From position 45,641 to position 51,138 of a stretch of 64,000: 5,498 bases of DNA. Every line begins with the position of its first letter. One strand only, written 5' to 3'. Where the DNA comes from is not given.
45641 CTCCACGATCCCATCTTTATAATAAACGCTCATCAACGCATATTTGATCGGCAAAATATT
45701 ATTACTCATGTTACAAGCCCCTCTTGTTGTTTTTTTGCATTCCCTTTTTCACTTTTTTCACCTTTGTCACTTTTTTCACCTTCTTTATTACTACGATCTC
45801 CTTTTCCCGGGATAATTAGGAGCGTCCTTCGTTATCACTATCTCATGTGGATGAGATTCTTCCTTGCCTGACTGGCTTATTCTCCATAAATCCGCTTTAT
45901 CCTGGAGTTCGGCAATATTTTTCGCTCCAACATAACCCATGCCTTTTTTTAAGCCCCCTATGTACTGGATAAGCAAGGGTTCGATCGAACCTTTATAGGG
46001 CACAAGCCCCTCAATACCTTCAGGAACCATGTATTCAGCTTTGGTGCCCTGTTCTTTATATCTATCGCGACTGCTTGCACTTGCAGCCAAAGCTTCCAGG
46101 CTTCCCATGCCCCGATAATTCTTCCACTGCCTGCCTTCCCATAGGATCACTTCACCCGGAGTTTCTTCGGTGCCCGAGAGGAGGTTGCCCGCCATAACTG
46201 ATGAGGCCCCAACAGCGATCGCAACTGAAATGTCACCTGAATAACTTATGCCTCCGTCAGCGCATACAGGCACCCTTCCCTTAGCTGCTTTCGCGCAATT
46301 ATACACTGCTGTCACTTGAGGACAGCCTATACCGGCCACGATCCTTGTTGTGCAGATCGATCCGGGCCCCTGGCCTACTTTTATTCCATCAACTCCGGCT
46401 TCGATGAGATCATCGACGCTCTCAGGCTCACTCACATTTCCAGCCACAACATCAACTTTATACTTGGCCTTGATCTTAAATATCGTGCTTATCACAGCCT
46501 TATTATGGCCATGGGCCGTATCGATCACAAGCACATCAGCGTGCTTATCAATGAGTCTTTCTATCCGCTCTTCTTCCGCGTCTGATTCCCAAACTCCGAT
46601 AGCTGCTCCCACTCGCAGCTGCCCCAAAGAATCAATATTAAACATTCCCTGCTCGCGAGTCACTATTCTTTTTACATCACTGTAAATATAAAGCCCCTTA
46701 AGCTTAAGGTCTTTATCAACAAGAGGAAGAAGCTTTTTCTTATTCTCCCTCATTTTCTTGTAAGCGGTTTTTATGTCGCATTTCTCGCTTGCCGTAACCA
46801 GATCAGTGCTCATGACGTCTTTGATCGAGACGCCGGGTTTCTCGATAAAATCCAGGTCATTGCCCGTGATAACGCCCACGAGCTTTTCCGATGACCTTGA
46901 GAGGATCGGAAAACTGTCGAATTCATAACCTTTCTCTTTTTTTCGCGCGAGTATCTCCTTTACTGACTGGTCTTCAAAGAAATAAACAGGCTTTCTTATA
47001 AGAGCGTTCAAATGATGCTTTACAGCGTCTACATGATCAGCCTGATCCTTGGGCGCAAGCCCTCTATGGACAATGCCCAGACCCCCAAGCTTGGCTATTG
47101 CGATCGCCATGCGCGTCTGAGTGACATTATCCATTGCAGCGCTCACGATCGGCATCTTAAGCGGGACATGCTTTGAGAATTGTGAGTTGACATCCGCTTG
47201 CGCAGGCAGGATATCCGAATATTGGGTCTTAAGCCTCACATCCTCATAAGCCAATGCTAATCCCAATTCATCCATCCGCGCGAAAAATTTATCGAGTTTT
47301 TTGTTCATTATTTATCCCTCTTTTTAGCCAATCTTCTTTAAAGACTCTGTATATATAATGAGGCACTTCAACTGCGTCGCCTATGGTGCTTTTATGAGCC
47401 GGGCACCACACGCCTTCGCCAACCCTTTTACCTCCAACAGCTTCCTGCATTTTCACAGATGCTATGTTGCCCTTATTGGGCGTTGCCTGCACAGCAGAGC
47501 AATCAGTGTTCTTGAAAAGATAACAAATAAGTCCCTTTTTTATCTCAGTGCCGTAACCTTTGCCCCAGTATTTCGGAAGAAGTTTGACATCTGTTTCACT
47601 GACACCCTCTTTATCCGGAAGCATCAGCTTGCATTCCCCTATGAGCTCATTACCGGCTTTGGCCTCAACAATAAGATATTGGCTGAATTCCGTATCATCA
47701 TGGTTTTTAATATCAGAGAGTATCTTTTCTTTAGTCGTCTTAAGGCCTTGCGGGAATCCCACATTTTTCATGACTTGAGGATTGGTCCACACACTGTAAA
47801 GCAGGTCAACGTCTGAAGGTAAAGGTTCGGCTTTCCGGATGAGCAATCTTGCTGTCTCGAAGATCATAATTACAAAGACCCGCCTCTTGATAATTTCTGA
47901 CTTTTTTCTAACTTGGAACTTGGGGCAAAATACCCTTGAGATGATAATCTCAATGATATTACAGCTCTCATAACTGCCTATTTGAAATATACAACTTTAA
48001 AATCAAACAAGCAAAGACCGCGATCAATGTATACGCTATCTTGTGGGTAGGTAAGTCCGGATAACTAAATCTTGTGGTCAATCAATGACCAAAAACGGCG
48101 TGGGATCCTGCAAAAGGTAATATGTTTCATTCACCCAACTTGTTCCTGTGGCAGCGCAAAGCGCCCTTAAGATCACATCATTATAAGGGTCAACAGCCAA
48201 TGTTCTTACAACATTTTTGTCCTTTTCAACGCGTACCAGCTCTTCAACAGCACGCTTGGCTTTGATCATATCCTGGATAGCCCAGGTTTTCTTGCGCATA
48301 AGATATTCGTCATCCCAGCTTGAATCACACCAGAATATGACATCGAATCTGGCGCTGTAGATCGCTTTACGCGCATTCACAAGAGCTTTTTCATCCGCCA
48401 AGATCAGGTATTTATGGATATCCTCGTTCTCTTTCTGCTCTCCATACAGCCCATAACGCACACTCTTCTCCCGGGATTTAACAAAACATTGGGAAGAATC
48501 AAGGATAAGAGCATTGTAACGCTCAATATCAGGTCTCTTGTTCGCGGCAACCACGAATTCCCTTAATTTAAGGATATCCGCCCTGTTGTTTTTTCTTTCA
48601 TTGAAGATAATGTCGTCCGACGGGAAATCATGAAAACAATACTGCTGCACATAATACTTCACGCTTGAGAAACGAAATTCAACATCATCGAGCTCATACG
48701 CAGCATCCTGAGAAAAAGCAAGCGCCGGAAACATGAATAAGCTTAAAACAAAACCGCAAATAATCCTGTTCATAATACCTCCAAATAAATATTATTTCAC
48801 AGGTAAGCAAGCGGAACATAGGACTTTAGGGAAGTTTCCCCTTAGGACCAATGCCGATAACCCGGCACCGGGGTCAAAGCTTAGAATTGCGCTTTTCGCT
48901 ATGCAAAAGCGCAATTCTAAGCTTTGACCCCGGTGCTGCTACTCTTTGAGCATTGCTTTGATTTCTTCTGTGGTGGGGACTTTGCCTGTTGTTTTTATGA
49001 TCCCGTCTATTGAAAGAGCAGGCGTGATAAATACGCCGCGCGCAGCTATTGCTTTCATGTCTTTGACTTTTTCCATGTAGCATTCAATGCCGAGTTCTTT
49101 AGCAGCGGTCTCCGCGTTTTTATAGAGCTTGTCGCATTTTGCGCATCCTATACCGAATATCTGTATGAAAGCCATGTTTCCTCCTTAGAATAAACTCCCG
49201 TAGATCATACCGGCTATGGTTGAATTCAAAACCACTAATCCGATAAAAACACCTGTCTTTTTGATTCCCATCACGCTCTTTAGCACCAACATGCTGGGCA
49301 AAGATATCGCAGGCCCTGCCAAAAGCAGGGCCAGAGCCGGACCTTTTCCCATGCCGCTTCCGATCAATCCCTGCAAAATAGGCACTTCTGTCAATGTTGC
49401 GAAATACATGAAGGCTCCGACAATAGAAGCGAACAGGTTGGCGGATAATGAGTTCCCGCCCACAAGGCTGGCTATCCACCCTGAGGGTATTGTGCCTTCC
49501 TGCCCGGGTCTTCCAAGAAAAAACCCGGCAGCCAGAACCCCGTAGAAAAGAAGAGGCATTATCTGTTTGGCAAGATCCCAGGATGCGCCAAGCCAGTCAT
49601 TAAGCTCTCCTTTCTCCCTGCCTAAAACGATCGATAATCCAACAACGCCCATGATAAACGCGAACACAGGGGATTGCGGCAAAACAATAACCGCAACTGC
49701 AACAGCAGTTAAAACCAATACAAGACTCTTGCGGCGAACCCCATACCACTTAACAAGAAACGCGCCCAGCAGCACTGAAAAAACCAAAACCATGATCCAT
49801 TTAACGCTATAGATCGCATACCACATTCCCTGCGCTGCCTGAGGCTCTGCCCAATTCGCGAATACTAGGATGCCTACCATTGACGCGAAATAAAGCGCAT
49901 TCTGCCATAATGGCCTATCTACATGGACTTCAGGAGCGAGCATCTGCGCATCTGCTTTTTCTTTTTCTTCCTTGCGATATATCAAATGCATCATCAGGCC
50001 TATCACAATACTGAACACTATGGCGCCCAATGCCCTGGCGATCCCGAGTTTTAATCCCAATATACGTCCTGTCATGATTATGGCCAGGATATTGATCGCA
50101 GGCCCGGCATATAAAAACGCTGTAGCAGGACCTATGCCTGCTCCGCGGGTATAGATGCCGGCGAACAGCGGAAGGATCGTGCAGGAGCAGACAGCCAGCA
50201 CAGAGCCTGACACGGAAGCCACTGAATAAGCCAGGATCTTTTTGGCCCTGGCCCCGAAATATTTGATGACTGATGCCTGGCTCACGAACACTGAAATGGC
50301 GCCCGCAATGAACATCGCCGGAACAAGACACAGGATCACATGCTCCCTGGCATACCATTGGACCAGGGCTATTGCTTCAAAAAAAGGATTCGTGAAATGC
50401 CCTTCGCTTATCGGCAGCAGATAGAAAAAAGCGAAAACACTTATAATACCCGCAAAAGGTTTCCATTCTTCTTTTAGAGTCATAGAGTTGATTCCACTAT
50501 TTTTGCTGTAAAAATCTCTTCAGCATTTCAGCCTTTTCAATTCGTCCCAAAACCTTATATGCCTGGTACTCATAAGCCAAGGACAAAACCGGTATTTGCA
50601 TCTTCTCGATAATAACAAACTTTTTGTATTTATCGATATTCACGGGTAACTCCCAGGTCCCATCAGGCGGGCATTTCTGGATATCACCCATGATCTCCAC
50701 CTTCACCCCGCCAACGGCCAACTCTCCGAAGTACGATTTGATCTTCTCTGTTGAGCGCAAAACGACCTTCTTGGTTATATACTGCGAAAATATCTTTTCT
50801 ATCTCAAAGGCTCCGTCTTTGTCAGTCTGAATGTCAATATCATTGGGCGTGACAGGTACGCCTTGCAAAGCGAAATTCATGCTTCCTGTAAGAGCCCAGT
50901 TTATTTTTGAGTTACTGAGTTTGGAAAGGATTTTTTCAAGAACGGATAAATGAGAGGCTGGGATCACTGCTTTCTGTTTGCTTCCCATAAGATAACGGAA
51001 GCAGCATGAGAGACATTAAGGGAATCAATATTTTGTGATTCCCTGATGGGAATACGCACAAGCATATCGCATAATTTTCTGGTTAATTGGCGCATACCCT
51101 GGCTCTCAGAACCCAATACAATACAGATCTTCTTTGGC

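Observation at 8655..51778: About a dozen palindromic repeat types saturate the intergenic DNA and spill into coding sequence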

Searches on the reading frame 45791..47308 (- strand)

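Call 57: search_protein_families(library=pfam, proteins=[window:45791-47308:-], max_evalue=0.0001)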
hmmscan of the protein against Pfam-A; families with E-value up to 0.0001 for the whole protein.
window:45791-47308:- (505 aa): 4 families
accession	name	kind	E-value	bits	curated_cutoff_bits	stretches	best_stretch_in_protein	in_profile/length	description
PF00478.31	IMPDH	-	5.5e-133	443.7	25.6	1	18-488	1-345/345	IMP dehydrogenase / GMP reductase domain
PF00571.33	CBS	-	1.5e-13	51.3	24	1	162-215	1-54/57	CBS domain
PF03060.21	NMO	-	1.3e-09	38.4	28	0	44-107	4-64/331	Nitronate monooxygenase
PF01070.24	FMN_dh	-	3e-09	36.8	24.9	1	262-375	196-303/350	FMN-dependent dehydrogenase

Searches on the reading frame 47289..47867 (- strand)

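Call 57: search_protein_families(library=pfam, proteins=[window:47289-47867:-], max_evalue=0.0001)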
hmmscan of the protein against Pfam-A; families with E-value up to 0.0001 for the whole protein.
window:47289-47867:- (192 aa): 2 families
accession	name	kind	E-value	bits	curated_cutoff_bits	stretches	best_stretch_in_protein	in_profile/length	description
PF13302.13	Acetyltransf_3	-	4.2e-18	66.8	25.4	1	7-146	1-137/138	Acetyltransferase (GNAT) domain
PF00583.31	Acetyltransf_1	-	1.5e-06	28.9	20.7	1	60-140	31-110/116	Acetyltransferase (GNAT) family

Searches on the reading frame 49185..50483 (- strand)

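Call 52: search_protein_families(library=pfam, proteins=[window:49185-50483:-], max_evalue=0.01)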
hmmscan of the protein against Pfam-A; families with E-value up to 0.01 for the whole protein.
window:49185-50483:- (432 aa): 1 family
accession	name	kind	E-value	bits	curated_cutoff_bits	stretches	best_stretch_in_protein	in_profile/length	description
PF03773.19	ArsP_1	-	2.5e-66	224.3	32.3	1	41-429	8-293/294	Predicted permease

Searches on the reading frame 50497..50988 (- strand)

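Call 57: search_protein_families(library=pfam, proteins=[window:50497-50988:-], max_evalue=0.0001)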
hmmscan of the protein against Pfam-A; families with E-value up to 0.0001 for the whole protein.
window:50497-50988:- (163 aa): 1 family
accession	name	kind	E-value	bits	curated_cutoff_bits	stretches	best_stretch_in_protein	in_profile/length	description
PF10706.15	Aminoglyc_resit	-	2.2e-23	83.5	21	1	17-148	2-135/149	Aminoglycoside-2''-adenylyltransferase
